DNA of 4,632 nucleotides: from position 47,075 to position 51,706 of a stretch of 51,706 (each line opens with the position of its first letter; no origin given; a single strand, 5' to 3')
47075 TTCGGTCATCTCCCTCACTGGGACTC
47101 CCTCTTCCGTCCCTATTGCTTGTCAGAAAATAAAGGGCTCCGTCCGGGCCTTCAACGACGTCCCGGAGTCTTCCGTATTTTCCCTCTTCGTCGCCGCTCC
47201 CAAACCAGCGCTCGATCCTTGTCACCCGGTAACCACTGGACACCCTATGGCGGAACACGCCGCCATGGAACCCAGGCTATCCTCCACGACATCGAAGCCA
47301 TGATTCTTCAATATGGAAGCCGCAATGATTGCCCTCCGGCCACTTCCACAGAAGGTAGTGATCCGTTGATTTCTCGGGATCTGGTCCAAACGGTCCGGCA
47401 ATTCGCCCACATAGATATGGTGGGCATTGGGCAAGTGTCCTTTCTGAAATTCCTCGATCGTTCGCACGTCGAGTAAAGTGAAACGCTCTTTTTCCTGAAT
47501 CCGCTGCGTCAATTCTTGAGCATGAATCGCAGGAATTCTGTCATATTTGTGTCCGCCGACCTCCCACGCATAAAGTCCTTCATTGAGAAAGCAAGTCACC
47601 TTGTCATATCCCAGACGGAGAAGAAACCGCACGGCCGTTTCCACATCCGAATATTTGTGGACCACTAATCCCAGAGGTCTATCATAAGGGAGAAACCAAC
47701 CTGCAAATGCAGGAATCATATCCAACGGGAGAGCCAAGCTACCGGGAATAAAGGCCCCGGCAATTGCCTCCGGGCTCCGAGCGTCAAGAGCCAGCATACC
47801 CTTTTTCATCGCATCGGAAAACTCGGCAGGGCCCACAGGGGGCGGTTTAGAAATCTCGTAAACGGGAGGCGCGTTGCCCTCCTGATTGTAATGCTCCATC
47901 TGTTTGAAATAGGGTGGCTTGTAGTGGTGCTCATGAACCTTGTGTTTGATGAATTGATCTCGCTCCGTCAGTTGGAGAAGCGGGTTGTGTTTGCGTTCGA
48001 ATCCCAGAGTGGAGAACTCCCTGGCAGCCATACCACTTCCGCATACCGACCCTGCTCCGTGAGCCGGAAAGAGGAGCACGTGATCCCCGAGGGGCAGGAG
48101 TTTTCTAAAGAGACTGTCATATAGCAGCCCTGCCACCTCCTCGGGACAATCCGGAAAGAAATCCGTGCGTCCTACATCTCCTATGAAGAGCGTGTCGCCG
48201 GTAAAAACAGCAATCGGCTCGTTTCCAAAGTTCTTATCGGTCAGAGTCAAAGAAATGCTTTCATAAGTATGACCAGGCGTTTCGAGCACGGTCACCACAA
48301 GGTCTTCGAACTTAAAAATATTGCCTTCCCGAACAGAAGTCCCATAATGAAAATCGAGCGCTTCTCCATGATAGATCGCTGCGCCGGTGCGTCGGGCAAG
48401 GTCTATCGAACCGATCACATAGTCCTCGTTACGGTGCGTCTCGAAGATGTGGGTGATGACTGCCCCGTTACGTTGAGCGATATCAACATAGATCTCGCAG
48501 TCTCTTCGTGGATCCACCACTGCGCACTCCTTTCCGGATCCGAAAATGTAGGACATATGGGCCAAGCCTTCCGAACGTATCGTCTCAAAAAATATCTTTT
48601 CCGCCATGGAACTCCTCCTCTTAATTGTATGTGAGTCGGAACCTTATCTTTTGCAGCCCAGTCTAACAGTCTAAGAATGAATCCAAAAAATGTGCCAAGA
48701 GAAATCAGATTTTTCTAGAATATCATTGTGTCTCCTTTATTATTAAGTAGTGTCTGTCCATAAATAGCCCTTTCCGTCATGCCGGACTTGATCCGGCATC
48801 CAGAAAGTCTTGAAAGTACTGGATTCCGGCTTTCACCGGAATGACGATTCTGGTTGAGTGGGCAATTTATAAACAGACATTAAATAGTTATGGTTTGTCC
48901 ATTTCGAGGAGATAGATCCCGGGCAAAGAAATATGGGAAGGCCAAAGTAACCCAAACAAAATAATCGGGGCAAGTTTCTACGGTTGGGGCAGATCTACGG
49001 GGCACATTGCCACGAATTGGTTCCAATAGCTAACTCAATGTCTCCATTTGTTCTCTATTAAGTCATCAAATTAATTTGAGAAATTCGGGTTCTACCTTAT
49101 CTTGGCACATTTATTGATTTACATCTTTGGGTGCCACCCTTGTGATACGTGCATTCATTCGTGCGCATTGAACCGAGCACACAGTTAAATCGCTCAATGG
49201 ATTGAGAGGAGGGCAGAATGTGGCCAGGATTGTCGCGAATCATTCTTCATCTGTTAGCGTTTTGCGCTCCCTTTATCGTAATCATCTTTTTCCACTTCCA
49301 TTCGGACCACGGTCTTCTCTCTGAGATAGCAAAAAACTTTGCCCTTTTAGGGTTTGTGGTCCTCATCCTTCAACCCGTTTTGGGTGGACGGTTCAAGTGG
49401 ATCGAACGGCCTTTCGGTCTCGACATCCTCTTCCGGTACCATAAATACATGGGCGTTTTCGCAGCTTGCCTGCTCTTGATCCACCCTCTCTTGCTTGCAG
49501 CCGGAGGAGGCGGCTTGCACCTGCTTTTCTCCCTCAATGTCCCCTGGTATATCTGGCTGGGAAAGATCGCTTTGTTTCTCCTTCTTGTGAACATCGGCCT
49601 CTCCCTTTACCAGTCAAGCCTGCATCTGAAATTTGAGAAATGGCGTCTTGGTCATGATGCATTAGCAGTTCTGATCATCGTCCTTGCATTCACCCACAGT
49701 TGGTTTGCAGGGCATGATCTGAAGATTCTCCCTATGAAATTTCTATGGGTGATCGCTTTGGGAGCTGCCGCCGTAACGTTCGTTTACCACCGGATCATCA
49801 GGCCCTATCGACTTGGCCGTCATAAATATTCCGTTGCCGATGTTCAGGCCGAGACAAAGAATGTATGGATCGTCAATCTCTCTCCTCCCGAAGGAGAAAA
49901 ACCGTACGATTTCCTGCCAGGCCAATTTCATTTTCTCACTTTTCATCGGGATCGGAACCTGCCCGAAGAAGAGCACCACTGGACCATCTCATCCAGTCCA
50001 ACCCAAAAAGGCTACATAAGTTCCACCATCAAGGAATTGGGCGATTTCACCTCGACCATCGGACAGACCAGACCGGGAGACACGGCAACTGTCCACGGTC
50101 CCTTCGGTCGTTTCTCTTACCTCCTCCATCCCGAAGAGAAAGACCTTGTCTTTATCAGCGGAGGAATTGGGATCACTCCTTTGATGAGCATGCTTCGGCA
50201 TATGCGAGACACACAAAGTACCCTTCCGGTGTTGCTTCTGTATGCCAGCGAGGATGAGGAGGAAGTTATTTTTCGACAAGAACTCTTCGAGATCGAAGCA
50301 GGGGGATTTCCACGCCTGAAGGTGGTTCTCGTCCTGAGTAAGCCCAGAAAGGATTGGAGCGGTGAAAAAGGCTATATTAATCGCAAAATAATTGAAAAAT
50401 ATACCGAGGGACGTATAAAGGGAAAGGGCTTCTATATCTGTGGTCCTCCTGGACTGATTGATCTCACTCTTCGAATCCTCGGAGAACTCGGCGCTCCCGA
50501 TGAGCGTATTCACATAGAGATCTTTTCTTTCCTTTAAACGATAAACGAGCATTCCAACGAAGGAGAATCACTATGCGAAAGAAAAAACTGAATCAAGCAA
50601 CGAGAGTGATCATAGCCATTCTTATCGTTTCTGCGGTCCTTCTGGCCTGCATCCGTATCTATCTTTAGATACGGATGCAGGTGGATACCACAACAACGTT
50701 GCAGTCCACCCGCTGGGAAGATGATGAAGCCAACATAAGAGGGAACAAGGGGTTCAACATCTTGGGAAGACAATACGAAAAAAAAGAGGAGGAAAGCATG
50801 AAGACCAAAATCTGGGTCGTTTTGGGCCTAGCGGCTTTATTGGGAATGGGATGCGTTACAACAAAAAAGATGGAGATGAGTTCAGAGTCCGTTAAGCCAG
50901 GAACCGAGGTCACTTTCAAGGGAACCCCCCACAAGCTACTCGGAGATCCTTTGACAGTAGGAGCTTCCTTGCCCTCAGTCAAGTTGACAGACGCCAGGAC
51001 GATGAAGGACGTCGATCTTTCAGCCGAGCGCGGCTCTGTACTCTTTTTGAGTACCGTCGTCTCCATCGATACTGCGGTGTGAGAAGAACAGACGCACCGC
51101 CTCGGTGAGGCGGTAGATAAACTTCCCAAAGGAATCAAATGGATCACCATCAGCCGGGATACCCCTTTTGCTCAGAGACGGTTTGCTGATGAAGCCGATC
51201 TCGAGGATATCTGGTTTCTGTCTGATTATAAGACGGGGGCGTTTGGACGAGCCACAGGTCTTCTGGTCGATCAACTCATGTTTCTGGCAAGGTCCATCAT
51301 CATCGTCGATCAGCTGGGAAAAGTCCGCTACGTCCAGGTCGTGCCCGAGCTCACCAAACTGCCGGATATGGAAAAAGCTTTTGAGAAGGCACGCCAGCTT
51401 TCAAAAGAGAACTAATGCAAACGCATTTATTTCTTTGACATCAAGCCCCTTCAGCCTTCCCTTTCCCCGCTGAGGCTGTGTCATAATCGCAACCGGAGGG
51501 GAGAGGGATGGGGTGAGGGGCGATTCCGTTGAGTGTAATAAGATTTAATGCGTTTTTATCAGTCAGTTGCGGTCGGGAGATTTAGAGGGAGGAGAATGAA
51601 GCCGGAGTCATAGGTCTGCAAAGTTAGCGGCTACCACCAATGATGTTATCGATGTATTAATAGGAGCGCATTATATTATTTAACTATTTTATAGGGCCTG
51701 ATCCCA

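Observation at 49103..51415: NOX-like membrane flavocytochrome, a 31-aa TM peptide and an exported Sec-Tpx in one apparent operon: possible trans-membrane electron supply to a periplasmic selenoperoxidase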

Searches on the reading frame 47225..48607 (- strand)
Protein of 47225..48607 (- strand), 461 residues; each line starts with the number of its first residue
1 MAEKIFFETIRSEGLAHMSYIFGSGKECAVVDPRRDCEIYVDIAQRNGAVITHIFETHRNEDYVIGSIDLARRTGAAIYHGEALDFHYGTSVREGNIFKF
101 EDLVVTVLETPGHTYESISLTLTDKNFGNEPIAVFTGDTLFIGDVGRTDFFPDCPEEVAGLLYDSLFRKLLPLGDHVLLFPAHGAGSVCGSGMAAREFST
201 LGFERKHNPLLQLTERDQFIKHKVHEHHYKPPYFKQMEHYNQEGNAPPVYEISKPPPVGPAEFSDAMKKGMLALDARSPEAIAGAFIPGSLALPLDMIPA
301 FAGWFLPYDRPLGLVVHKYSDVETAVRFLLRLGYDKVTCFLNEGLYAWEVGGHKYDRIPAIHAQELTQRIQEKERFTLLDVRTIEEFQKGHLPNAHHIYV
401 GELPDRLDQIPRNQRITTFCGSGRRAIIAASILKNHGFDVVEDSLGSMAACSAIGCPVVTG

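Call 6: search_protein_families(library=pfam, proteins=[window:47225-48607:-], max_evalue=0.01)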
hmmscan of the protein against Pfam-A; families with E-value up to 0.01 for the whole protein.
window:47225-48607:- (461 aa): 2 families
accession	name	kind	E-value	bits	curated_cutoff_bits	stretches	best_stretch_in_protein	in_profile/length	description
PF00581.25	Rhodanese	-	5.8e-21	75.3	22.2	2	363-441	2-89/102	Rhodanese-like domain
PF00753.33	Lactamase_B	-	2.5e-08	34.6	22.7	1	16-183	5-196/196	Metallo-beta-lactamase superfamily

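Call 7: search_protein_families(library=ncbifam, proteins=[window:47225-48607:-], max_evalue=0.01)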
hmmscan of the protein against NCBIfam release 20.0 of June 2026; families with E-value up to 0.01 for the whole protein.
window:47225-48607:- (461 aa): 15 families
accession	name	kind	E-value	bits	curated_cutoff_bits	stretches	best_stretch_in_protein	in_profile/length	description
TIGR03413.1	GSH_gloB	equivalog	4e-18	65.7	200.8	1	24-183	17-164/248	hydroxyacylglutathione hydrolase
NF006444.0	PRK08762.1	equivalog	2.4e-13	49.5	449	1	357-459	13-115/387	molybdopterin-synthase adenylyltransferase MoeB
NF040641.1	bifunc_ST_SDO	equivalog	2.8e-10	39.7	625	1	92-224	262-380/423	bifunctional sulfur transferase/dioxygenase Blh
NF001195.0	PRK00162.1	equivalog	3.2e-09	37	102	1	359-442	5-87/108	thiosulfate sulfurtransferase GlpE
NF045521.1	rhoda_near_glyco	subfamily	8e-09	35.4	145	1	355-453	14-110/144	rhodanese homology domain-containing protein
NF007597.0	PRK10241.1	equivalog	4.7e-08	32.6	421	1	26-183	22-165/251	hydroxyacylglutathione hydrolase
NF005902.0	PRK07878.1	equivalog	3.6e-07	29.4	647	1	360-440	288-370/392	adenylyltransferase/sulfurtransferase MoeZ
NF005646.0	PRK07411.1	equivalog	6e-07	28.9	633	1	355-442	278-371/390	molybdopterin-synthase adenylyltransferase MoeB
NF007627.0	PRK10287.1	equivalog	3e-06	27.4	102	1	379-444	24-91/104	thiosulfate sulfurtransferase PspE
TIGR02981.1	phageshock_pspE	exception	2.6e-05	24.5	126.3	1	379-444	22-89/101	thiosulfate sulfurtransferase PspE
NF008750.0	PRK11784.1-2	equivalog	0.00014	21.1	241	1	369-400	9-40/346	tRNA 2-selenouridine(34) synthase MnmH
NF001133.1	PRK00142.1-1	equivalog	0.00034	20.2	170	1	361-442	108-194/229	oxygen-dependent tRNA uridine(34) hydroxylase TrhO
NF041804.1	MBL_fold_SolJ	exception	0.0024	17.1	350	1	30-186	33-181/224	solanimycin biosynthesis MBL-fold hydrolase SolJ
NF000287.1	SMB1_fam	exception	0.0064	15.9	400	0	91-160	146-213/280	SMB-1 family subclass B3 metallo-beta-lactamase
NF012229.1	bla_class_B_core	domain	0.0067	16.6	100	0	48-122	49-138/139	metallo-beta-lactamase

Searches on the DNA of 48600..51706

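Call 52: search_rna_families(source=window, start=48600, end=51706, threshold=evalue, max_evalue=5)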
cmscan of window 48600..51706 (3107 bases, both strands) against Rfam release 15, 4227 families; matches with E-value up to 5: 4.
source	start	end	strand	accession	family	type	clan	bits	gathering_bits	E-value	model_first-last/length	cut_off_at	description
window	51446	51521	+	RF04096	mir-4433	Gene; miRNA;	-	22.1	77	0.43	1-83/83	no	mir-4433 microRNA precursor family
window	51269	51311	-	RF01164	SNORD107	Gene; snRNA; snoRNA; CD-box;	-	22.1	50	0.74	1-74/74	no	Small nucleolar RNA SNORD107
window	50301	50346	-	RF02975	DUF3800-XI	Gene; sRNA;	-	20.7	37.8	0.13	1-48/48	no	DUF3800-XI RNA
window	51446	51521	+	RF00884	MIR815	Gene; miRNA;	-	20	63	1.9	1-81/81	no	MIR815 microRNA precursor family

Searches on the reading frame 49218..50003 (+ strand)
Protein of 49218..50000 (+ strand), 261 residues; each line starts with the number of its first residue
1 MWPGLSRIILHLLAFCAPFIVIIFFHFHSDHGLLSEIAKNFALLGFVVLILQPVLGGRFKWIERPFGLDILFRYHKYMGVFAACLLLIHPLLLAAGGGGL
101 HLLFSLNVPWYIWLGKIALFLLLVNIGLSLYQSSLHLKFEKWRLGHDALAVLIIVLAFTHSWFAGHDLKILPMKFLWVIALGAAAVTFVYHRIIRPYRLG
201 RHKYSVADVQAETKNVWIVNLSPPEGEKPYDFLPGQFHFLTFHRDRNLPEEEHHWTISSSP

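Call 56: search_solved_structures(query=window:49218-50000:+, max_evalue=1, show_alignments=2)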
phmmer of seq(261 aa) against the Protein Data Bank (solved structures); distinct sequences matched with E-value up to 1: 0.

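Call 59: search_solved_structures(query=A5, max_evalue=1, show_alignments=2)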
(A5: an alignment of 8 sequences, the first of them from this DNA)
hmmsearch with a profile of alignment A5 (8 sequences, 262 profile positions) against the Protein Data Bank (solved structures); distinct sequences matched with E-value up to 1: 1.
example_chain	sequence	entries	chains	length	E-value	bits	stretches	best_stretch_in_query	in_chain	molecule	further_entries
5z7h_A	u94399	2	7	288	0.018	17.8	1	47-81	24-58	LysR family transcriptional regulator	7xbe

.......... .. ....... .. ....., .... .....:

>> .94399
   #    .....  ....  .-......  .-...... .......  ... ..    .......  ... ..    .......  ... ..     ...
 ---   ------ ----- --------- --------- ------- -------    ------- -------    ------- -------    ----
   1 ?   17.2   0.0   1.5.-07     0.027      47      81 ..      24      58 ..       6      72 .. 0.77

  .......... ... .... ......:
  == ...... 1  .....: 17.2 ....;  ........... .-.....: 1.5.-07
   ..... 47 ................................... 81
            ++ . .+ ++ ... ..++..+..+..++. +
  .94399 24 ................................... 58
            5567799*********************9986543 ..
